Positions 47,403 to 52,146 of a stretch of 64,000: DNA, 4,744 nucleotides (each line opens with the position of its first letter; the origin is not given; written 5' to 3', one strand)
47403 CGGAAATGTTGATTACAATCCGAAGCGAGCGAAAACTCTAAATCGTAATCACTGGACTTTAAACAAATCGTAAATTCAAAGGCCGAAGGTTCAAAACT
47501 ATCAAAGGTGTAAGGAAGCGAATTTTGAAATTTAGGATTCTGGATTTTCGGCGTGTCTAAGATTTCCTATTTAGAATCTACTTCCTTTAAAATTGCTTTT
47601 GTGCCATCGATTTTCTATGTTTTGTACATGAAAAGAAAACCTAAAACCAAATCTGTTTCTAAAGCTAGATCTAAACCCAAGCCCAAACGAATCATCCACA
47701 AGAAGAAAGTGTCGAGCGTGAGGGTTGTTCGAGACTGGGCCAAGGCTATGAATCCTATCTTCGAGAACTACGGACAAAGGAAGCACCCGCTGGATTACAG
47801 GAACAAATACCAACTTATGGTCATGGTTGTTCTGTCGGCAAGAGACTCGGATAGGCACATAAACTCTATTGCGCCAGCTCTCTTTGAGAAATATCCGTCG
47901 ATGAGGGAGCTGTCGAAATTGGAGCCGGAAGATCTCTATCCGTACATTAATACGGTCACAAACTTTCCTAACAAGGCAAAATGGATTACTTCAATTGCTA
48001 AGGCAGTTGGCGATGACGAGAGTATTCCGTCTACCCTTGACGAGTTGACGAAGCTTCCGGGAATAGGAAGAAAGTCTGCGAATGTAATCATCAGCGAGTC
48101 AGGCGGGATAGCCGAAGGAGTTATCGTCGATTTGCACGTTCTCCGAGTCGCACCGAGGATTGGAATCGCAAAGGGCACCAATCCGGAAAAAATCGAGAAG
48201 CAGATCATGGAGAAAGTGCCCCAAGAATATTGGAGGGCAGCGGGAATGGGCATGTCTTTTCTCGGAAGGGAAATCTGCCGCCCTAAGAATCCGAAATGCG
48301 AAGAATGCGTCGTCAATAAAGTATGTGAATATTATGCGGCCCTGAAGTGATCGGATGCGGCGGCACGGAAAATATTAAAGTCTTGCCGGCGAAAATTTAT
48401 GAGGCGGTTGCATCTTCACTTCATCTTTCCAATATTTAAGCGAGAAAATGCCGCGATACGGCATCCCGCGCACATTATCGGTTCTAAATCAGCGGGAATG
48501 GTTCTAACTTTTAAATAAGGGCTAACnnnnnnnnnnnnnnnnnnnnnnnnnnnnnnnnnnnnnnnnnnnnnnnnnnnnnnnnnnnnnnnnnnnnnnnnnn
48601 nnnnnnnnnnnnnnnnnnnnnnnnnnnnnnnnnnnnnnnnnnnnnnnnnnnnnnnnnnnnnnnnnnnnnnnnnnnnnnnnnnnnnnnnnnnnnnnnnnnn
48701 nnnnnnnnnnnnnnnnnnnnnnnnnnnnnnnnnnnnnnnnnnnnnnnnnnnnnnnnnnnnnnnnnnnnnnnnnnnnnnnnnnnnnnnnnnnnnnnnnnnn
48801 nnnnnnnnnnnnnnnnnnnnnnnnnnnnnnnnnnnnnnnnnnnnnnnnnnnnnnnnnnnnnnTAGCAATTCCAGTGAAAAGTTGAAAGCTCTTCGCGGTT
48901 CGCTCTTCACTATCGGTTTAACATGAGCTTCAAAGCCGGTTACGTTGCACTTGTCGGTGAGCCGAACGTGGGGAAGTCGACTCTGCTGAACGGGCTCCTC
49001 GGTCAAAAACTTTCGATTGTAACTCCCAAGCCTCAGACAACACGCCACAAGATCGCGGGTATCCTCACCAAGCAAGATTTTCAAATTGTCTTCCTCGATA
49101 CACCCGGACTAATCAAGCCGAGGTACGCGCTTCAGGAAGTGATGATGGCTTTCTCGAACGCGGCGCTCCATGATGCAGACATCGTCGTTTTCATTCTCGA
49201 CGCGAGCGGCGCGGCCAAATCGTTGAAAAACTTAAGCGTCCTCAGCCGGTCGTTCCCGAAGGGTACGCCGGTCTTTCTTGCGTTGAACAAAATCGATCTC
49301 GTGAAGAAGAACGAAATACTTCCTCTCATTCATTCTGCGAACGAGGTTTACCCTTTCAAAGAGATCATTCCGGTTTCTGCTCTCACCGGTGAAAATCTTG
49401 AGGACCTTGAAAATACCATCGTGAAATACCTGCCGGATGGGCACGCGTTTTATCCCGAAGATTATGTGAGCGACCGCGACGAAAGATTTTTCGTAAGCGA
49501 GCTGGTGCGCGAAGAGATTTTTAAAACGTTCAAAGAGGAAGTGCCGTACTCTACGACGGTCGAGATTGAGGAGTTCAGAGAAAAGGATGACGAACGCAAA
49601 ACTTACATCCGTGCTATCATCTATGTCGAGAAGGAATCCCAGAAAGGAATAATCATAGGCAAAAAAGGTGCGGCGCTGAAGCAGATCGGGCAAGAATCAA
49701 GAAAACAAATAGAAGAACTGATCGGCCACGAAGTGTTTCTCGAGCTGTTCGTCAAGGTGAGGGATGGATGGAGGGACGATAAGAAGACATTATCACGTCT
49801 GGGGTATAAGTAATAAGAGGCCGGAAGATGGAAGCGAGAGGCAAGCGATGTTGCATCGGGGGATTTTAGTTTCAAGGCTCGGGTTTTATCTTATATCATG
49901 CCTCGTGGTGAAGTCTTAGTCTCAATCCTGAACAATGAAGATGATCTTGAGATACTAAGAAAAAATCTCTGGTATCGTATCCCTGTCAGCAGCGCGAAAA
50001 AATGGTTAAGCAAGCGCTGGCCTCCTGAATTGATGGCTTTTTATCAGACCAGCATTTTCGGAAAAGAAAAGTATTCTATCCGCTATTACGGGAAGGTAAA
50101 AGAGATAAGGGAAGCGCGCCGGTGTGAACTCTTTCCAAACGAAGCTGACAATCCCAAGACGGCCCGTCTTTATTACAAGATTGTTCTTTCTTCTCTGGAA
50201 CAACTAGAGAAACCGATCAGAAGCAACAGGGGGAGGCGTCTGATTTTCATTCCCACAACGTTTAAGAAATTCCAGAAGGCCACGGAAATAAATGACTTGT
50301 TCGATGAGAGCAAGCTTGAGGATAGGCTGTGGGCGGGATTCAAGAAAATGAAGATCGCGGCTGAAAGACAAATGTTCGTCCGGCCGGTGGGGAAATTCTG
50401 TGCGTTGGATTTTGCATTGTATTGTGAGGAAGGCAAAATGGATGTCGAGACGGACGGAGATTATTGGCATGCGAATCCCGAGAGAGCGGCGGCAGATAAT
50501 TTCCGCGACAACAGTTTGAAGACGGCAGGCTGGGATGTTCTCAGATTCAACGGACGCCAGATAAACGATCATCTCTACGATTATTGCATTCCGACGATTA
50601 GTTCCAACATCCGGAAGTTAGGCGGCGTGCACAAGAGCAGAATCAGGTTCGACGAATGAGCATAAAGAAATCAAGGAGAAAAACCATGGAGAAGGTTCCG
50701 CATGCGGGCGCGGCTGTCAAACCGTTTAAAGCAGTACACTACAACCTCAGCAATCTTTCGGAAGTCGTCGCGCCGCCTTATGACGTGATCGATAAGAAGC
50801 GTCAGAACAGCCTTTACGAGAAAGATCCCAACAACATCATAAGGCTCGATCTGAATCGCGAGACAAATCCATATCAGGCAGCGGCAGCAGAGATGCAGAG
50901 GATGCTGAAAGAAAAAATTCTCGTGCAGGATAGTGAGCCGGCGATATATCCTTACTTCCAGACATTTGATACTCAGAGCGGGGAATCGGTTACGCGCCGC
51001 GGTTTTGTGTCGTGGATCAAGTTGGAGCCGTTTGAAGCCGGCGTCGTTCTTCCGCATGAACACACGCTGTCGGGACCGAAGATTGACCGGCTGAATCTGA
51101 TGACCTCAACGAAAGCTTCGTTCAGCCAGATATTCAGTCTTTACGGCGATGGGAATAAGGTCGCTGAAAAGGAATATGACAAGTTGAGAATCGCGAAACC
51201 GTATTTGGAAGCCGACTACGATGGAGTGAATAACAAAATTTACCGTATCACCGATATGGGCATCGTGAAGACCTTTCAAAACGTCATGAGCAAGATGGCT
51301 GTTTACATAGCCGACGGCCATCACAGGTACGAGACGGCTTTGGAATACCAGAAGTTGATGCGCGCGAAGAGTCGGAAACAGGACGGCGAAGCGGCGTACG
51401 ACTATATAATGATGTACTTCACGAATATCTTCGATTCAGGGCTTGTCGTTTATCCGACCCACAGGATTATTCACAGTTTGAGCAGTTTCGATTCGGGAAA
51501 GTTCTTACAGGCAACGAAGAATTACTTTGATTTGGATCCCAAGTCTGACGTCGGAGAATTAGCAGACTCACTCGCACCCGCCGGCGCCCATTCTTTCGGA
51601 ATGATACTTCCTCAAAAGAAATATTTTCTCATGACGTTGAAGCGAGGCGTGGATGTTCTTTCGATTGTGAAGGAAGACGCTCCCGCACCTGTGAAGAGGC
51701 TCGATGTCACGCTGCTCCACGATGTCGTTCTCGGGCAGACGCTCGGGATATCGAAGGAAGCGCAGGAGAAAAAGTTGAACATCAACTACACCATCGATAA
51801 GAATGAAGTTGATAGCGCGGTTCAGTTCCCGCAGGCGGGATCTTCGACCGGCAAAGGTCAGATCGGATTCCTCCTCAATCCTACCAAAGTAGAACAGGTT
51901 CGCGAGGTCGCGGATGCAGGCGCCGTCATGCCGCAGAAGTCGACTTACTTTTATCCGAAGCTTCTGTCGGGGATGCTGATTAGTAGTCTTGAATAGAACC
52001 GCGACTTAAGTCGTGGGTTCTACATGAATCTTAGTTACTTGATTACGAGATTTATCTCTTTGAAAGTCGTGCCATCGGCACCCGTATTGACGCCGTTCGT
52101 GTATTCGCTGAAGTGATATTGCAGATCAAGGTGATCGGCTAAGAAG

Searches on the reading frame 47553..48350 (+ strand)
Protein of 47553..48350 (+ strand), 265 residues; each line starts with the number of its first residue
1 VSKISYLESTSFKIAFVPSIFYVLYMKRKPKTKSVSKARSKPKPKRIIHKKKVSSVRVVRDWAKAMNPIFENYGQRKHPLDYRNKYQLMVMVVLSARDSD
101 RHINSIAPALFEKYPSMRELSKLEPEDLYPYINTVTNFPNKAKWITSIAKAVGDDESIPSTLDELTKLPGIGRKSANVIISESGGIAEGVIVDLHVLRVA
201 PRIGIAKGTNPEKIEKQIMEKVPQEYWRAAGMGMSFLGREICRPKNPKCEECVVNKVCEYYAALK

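Call 40: search_protein_families(library=pfam, proteins=[window:47553-48350:+], max_evalue=0.0001)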
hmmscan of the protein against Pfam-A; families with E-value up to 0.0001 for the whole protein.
window:47553-48350:+ (265 aa): 2 families
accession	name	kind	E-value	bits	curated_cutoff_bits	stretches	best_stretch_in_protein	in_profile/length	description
PF00730.31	HhH-GPD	-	6.7e-15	55.8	26.2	1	90-224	1-108/108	HhH-GPD superfamily base excision DNA repair protein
PF00633.29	HHH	-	2.4e-07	30.7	24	1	158-181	6-29/30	Helix-hairpin-helix motif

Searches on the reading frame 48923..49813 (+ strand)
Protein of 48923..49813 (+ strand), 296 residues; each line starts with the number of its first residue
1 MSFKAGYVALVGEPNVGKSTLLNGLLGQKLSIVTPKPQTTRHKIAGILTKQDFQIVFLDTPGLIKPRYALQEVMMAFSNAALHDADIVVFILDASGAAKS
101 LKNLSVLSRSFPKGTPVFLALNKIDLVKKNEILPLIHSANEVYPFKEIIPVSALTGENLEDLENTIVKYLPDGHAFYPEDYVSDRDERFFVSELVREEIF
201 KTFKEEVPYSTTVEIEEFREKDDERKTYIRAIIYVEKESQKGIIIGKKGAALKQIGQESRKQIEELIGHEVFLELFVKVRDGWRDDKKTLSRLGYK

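Call 40: search_protein_families(library=pfam, proteins=[window:48923-49813:+], max_evalue=0.0001)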
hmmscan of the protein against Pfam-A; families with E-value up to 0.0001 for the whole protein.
window:48923-49813:+ (296 aa): 9 families
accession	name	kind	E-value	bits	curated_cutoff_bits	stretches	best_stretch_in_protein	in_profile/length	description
PF01926.29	MMR_HSR1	-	6e-25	88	21.9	1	8-123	2-113/113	50S ribosome-binding GTPase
PF07650.23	KH_2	-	5.9e-20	71.3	22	1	206-284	1-78/78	KH domain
PF02421.24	FeoB_N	-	9e-16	58.2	27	1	8-165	3-155/156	Ferrous iron transport protein B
PF00350.29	Dynamin_N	-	1.2e-10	42.1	27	0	49-123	97-167/168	Dynamin family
PF00009.33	GTP_EFTU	-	2.2e-10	40.9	26.5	1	50-171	66-187/188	Elongation factor Tu GTP binding domain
PF03193.22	RsgA_GTPase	-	5.4e-07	30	30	0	5-64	106-169/174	RsgA GTPase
PF16897.10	MMR_HSR1_Xtn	-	1.6e-05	25.2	35.2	0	116-170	57-104/106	C-terminal region of MMR_HSR1 domain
PF10662.15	PduV-EutP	-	2.7e-05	24.5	21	0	8-166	4-141/143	Ethanolamine utilisation - propanediol utilisation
PF04548.22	AIG1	-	7.5e-05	22.6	27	0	9-93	4-92/212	AIG1 family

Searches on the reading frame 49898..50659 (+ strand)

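Call 40: search_protein_families(library=pfam, proteins=[window:49898-50659:+], max_evalue=0.0001)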
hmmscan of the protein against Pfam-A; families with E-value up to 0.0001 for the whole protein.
window:49898-50659:+ (253 aa): 2 families
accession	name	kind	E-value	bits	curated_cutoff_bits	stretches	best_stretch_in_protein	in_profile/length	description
PF04480.18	DUF559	-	2.5e-08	34.2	20.6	1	137-224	14-95/109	Protein of unknown function (DUF559)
PF18741.7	MTES_1575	-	6.5e-06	26.6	38.2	1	169-220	26-79/96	REase_MTES_1575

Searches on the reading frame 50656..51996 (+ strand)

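Call 40: search_protein_families(library=pfam, proteins=[window:50656-51996:+], max_evalue=0.0001)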
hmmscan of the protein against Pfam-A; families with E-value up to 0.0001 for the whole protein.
window:50656-51996:+ (446 aa): 1 family
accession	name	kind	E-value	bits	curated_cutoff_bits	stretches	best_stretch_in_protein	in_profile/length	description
PF06245.16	DUF1015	-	3.7e-86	289.4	25.8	1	21-352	1-325/325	Protein of unknown function (DUF1015)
